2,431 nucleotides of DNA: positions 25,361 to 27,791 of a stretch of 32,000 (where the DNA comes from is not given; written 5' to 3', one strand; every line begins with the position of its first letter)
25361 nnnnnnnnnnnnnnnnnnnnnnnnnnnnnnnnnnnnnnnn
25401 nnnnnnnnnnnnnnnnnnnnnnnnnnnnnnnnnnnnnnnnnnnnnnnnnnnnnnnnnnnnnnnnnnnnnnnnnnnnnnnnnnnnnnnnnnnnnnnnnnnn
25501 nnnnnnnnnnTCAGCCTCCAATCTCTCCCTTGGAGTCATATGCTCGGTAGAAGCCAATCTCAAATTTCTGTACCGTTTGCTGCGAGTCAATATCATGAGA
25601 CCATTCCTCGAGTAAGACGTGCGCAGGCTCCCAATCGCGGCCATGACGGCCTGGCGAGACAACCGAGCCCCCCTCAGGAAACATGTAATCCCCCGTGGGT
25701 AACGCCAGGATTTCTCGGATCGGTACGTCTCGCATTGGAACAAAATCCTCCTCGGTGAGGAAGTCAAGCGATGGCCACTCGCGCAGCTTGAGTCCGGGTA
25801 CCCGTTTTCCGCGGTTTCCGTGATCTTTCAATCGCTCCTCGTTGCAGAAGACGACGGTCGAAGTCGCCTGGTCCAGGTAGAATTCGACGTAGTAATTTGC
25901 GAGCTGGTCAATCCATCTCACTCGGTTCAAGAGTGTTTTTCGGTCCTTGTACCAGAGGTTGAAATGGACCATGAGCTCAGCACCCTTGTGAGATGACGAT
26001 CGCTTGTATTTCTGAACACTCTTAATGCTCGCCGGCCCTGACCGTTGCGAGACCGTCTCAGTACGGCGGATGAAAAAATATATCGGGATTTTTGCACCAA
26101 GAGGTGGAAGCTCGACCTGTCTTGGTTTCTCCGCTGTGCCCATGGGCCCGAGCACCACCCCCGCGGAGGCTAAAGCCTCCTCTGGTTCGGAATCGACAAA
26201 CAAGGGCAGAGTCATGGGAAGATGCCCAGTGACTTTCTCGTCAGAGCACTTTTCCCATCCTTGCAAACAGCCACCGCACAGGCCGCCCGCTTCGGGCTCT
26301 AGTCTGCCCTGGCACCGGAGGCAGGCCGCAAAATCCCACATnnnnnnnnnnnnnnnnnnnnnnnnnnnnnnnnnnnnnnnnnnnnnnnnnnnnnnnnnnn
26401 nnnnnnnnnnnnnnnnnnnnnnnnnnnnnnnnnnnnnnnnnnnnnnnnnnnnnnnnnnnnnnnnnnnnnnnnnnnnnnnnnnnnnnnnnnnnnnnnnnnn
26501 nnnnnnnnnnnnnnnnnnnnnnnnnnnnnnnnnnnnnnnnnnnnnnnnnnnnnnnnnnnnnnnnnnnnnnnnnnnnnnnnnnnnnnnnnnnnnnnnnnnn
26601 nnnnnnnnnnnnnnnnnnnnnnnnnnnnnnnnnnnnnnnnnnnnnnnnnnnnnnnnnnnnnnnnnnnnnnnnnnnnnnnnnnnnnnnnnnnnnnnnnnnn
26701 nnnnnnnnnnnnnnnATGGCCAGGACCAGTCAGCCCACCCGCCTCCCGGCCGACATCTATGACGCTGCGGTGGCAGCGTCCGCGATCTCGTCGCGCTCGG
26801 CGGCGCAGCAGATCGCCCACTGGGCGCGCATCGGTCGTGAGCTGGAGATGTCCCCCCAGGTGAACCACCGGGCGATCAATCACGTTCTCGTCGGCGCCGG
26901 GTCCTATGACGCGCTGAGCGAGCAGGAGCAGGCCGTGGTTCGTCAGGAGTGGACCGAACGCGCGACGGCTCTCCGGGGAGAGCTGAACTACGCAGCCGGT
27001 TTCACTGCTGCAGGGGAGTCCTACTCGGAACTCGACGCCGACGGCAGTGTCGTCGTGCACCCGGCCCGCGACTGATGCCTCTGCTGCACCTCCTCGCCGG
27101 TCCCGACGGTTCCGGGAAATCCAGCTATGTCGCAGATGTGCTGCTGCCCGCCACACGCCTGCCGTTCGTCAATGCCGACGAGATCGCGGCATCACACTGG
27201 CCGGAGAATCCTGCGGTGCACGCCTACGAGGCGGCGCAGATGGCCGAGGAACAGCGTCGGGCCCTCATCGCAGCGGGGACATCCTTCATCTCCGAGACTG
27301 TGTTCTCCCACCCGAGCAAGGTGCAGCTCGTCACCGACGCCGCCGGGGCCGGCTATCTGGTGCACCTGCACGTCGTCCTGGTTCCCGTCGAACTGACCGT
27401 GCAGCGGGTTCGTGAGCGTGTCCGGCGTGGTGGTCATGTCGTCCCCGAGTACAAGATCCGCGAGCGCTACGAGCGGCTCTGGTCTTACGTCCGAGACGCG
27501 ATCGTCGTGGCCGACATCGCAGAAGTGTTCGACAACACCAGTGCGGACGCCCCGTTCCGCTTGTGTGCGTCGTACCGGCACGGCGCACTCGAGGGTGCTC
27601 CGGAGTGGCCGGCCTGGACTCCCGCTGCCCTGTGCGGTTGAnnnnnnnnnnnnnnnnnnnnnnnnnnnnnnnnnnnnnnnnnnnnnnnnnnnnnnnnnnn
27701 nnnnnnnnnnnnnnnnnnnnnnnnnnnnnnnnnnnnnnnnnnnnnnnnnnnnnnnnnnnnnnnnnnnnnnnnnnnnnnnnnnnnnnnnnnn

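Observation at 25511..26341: Orphan 276-aa zinc-ribbon protein in the AT-shifted islet: candidate stand-alone defence or abortive-infection gene of unknown family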

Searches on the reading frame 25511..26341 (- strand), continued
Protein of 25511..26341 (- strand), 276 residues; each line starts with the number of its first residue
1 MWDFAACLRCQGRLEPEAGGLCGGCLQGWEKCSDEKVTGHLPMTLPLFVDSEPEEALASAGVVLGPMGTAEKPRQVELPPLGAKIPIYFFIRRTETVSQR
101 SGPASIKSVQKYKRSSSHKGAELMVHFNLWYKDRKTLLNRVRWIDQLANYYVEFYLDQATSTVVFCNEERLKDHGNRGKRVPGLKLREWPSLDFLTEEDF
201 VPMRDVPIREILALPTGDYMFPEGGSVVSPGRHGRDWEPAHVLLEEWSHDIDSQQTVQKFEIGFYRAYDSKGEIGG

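Call 93: search_protein_families(library=pfam, proteins=[L005:8318-9856:+, L005:9200-9856:+], max_evalue=1)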
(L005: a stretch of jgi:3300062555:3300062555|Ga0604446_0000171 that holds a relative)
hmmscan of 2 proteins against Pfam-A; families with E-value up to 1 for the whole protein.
L005:8318-9856:+ (512 aa): 11 families
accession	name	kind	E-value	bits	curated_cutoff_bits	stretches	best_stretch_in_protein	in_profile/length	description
PF13175.12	AAA_15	-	6.2e-23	82.4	32.1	2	1-46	1-46/374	AAA ATPase domain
PF13304.12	AAA_21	-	2.2e-20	74.4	27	1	25-275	1-302/304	AAA domain, putative AbiEii toxin, Type IV TA system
PF02463.25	SMC_N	-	1.9e-09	37.7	40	2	3-46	2-48/220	RecF/RecN/SMC N terminal domain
PF11398.14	DUF2813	-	3.5e-08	33.7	21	2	1-44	1-43/372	Protein of unknown function (DUF2813)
PF13476.12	AAA_23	-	0.00015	22.9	27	1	5-43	1-39/201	AAA domain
PF13514.12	AAA_27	-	0.00027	21.1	22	1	1-53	1-56/206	AAA domain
PF00005.33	ABC_tran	-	0.0018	19.3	25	1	17-48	5-36/137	ABC transporter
PF01926.29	MMR_HSR1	-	0.017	15.7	21.9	1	27-45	3-21/113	50S ribosome-binding GTPase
PF13555.12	AAA_29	-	0.056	13.6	27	1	23-46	20-45/61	P-loop containing region of AAA domain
PF13362.12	Toprim_3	-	0.081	13.8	27.2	1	387-423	38-76/95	Toprim domain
PF09818.15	ABC_ATPase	-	0.2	11.1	23.2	1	21-44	78-100/283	P-loop domain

L005:9200-9856:+ (218 aa): 2 families
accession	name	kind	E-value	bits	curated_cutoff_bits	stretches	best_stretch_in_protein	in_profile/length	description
PF13362.12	Toprim_3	-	0.1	13.5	27.2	1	93-130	38-77/95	Toprim domain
PF13155.12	Toprim_2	-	0.12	13.2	22.1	1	65-129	21-75/88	Toprim-like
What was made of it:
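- That ATPase has weak Toprim signal in its C-terminus, so it probably needs no partner (call 93).
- Tried and rejected: That ATPase has weak Toprim signal in its C-terminus and so is probably a self-contained OLD-type protein (call 93).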

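Call 96: find_encoding_contigs(protein=P0009, flank=3000, max_places=3)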
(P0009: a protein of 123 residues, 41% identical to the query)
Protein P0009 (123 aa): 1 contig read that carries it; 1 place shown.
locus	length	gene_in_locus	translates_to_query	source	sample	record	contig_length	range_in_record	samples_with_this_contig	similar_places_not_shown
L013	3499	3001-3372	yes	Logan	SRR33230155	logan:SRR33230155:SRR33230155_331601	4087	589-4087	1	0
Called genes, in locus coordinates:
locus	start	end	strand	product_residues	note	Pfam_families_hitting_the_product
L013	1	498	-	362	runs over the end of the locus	?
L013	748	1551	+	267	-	-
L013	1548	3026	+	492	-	PF01381:HTH_3 (weak), PF13560:HTH_31 (weak), PF06114:Peptidase_M78, PF09954:DUF2188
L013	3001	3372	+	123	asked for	-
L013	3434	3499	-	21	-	?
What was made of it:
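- An ImmA-type gene (call 96).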

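Call 101: list_cluster_members(proteins=[P0002, P0003, P0004, P0006, P0007, P0008, P0009, P0010])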
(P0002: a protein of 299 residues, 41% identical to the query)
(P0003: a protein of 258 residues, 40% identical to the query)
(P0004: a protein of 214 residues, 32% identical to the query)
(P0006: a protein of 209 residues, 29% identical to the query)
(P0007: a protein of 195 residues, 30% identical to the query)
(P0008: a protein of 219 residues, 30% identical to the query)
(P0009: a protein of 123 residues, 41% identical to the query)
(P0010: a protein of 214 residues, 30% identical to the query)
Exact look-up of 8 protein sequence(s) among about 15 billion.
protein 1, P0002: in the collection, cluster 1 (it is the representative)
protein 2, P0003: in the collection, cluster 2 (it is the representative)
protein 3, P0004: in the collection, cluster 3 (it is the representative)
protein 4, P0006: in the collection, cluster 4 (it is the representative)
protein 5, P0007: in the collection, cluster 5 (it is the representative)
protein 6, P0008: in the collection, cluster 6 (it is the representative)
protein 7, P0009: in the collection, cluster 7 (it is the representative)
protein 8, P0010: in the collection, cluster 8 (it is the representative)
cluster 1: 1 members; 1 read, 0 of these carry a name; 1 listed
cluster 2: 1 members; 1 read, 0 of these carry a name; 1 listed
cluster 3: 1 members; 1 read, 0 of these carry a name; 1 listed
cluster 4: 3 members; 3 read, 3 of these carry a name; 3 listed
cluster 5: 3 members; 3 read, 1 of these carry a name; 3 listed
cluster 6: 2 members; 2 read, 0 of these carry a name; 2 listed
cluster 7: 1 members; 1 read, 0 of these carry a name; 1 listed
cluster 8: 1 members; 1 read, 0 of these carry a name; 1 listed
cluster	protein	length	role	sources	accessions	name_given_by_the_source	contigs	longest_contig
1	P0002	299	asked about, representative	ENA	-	-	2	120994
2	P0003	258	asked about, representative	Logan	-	-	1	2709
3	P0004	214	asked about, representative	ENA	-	-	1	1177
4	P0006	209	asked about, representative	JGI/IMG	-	hypothetical protein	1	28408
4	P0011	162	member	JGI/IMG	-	hypothetical protein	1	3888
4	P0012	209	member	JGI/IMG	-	hypothetical protein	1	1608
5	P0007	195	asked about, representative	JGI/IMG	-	-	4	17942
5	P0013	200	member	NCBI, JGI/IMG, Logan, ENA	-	hypothetical protein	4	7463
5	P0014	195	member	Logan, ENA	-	-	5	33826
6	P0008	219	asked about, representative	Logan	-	-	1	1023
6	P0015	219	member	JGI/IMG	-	-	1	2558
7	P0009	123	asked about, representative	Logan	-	-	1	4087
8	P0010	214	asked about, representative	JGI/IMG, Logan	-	-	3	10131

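Call 102: find_encoding_contigs(protein=P0014, flank=10000, max_places=3)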
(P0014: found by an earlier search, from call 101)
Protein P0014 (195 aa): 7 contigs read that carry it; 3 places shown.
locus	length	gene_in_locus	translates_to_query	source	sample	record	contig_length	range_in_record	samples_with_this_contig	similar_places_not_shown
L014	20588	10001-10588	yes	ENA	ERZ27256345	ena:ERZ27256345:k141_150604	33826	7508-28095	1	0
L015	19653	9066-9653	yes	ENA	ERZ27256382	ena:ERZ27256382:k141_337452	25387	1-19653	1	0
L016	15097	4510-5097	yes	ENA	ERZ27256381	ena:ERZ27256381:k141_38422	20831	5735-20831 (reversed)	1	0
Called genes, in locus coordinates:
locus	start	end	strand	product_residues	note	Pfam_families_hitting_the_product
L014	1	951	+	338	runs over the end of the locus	PF00589:Phage_integrase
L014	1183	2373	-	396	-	PF01551:Peptidase_M23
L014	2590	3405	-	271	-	PF00459:Inositol_P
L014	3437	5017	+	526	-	PF00070:Pyr_redox (faint), PF00890:FAD_binding_2 (weak), PF01266:DAO (weak), PF01946:Thi4 (weak), PF07992:Pyr_redox_2 (faint), PF12831:FAD_oxidored, PF13450:NAD_binding_8, PF01593:Amino_oxidase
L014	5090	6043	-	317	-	-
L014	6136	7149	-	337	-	PF03602:Cons_hypoth95 (faint), PF01555:N6_N4_Mtase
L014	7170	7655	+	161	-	PF00497:SBP_bac_3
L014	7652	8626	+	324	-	PF01545:Cation_efflux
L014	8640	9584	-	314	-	PF06347:SH3_4 (faint), PF07653:SH3_2 (faint), PF08239:SH3_3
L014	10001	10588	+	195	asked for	-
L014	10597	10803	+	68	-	-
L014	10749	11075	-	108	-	-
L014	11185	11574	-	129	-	-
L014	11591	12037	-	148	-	-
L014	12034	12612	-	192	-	-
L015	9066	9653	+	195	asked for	-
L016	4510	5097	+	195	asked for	-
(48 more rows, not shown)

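Call 103: find_encoding_contigs(protein=P0013, flank=10000, max_places=3)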
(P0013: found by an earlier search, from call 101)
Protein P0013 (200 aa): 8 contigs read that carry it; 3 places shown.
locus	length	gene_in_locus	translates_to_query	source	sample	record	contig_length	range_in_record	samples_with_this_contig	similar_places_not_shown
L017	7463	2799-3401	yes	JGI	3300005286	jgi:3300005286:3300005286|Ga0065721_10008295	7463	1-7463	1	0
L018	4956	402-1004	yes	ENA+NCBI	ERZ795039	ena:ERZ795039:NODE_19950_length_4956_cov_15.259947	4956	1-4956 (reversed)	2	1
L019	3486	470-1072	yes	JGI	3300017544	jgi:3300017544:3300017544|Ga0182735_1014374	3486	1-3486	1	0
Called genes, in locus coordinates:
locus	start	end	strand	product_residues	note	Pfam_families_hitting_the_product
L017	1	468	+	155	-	?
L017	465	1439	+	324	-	-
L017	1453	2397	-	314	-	-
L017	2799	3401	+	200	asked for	-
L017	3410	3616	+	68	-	-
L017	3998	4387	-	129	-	-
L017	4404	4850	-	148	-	-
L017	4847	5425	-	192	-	-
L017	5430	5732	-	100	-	-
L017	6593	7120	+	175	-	-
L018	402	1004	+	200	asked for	-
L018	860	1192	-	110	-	-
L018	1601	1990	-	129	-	-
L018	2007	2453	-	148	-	-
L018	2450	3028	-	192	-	-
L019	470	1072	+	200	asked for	-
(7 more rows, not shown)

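Call 106: search_protein_families(library=phrogs, alignment_id=A1, max_evalue=0.1)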
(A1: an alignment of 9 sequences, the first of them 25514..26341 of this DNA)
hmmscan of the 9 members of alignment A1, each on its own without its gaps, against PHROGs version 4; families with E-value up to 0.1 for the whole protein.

A. member 1, window:25514-26341:- (276 aa): 0 families

B. families by the number of members that match (of 9 scanned): 0 families

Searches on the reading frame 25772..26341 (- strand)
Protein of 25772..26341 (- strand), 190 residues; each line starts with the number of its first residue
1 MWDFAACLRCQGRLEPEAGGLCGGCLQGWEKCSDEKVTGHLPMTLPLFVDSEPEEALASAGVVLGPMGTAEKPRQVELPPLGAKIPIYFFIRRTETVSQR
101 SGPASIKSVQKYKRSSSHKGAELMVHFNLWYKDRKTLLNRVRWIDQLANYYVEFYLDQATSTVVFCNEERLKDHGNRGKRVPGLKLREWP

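Call 69: predict_structure(alignment_id=A6)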
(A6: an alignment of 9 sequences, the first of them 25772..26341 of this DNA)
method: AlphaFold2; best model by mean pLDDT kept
length: 190 residues; sequences in the alignment: 9
mean_pLDDT: 57.5   pTM: 0.30
mean pLDDT of the five models: 57.5, 56.3, 56.0, 52.4, 51.3
residues with pLDDT >= 90: 0; 70-90: 59; 50-70: 61; < 50: 70
segments of 3 or more residues with pLDDT < 50: 1-3, 29-48, 81-86, 101-134, 184-190
pLDDT, mean of each block of 10 residues (from residue 1): 59 68 62 36 44 63 77 68 52 68 39 41 33 55 78 74 71 62 44
secondary structure, 60 per line:
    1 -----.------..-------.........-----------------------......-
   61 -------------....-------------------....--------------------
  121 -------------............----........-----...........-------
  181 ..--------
elements in order: H23-30 H54-59 E74-77 E97-100 H134-137 E138-145 E150-157 E163-170
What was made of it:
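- Tried and rejected: Re-predicting only residues 1-190 made the model worse (call 69), so the last fold-search job was not spent on it.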

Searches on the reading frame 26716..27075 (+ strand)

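Call 3: search_protein_families(library=pfam, proteins=[window:26716-27075:+], max_evalue=1)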
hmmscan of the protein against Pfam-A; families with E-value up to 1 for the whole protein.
window:26716-27075:+ (119 aa): 1 family
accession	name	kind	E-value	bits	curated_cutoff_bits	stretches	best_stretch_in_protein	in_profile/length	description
PF11903.14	ParD_like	-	3.9e-16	59.2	23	1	6-72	2-68/73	ParD-like antitoxin of type II bacterial toxin-antitoxin system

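Call 4: search_protein_families(library=padloc, proteins=[window:26716-27075:+], max_evalue=1)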
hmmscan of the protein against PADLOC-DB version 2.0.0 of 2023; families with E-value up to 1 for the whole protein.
window:26716-27075:+ (119 aa): 0 families

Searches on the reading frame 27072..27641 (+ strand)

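Call 3: search_protein_families(library=pfam, proteins=[window:27072-27641:+], max_evalue=1)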
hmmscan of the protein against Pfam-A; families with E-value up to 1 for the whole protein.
window:27072-27641:+ (189 aa): 6 families
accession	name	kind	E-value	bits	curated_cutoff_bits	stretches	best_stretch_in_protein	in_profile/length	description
PF06414.18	Zeta_toxin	-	1.1e-12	48.2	22.3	1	3-142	16-172/199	Zeta toxin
PF13671.12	AAA_33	-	2.7e-10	41.2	27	1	5-126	1-130/143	AAA domain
PF13555.12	AAA_29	-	0.014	15.6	27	1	6-32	25-54/61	P-loop containing region of AAA domain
PF20703.3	nSTAND1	-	0.03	14.4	27.1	1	6-75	36-95/379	Novel STAND NTPase 1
PF13481.12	AAA_25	-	0.03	14.4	27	1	5-87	35-107/195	AAA domain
PF14573.12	PP-binding_2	-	0.058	14.1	32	1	116-159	22-68/96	Acyl-carrier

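Call 4: search_protein_families(library=padloc, proteins=[window:27072-27641:+], max_evalue=1)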
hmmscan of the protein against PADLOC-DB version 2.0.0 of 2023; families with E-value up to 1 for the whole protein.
window:27072-27641:+ (189 aa): 0 families
